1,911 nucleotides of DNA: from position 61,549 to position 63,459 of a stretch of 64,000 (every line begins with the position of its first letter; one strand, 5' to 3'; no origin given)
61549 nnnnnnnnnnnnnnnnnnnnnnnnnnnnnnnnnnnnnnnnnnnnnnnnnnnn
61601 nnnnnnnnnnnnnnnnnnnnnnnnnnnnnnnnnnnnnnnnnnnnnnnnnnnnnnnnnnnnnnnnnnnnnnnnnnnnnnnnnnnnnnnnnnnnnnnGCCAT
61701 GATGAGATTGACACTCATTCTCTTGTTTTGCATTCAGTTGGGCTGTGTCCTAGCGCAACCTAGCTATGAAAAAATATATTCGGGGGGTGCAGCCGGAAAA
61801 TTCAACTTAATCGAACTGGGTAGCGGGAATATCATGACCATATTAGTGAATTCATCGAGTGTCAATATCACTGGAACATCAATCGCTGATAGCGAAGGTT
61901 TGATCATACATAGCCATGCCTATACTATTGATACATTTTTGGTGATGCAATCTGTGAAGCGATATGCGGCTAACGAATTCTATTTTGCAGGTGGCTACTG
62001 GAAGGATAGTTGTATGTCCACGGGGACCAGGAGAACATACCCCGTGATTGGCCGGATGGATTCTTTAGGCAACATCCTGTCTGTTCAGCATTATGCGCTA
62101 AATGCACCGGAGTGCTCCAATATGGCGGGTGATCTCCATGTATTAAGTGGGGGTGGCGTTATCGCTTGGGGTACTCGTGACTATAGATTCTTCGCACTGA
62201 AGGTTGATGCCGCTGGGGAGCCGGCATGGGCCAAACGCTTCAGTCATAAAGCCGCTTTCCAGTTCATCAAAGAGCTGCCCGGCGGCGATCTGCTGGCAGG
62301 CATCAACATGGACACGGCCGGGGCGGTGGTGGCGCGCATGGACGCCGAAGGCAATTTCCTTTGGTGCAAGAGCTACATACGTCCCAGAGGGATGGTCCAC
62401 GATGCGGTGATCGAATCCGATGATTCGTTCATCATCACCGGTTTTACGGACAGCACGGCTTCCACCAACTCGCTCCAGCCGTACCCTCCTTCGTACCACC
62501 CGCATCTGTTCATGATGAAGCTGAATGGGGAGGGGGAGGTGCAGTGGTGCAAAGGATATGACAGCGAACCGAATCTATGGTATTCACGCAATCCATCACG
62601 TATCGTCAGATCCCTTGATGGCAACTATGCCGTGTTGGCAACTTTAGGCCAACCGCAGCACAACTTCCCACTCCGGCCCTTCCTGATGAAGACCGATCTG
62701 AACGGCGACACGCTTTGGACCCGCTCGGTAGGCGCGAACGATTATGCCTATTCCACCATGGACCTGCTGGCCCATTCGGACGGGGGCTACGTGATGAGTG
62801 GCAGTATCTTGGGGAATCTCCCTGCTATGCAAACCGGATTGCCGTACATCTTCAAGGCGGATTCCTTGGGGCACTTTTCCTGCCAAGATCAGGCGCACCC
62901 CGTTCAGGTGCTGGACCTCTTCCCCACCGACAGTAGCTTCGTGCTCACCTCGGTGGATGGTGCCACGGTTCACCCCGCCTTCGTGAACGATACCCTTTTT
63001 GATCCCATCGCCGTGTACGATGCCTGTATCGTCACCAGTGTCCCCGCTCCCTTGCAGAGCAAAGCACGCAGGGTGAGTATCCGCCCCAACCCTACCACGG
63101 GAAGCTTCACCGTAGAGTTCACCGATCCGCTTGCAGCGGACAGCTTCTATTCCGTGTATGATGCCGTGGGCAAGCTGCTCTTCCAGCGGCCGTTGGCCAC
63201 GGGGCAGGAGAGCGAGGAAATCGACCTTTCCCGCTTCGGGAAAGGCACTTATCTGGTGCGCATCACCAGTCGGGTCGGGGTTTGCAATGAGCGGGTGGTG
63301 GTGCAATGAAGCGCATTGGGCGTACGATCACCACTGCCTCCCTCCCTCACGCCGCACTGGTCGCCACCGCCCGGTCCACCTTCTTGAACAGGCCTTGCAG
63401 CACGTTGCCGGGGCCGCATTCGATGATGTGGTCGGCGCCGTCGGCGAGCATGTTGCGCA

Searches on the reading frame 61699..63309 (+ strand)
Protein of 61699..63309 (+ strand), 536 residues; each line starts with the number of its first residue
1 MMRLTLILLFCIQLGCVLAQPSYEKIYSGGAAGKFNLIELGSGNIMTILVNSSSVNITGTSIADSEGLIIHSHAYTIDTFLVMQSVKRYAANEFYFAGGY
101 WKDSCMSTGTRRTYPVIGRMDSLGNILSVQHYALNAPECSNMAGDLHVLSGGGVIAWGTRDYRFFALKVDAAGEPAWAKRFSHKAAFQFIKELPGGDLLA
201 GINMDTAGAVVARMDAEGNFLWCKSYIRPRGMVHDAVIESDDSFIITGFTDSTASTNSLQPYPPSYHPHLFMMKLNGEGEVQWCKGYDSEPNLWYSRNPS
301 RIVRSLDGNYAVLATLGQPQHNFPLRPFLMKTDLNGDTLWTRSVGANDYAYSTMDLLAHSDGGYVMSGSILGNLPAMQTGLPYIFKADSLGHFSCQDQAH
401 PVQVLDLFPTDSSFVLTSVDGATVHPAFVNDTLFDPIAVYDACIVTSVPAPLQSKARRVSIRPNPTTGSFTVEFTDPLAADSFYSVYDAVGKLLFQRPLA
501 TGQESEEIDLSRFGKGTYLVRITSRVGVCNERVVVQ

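Call 55: search_protein_families(library=pfam, proteins=[window:61699-63309:+], max_evalue=0.00001)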
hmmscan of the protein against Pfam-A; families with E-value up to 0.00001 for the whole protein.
window:61699-63309:+ (536 aa): 1 family
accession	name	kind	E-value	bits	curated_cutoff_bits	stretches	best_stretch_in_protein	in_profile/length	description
PF18962.6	Por_Secre_tail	-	1.1e-10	42.1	27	1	463-532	3-72/75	Secretion system C-terminal sorting domain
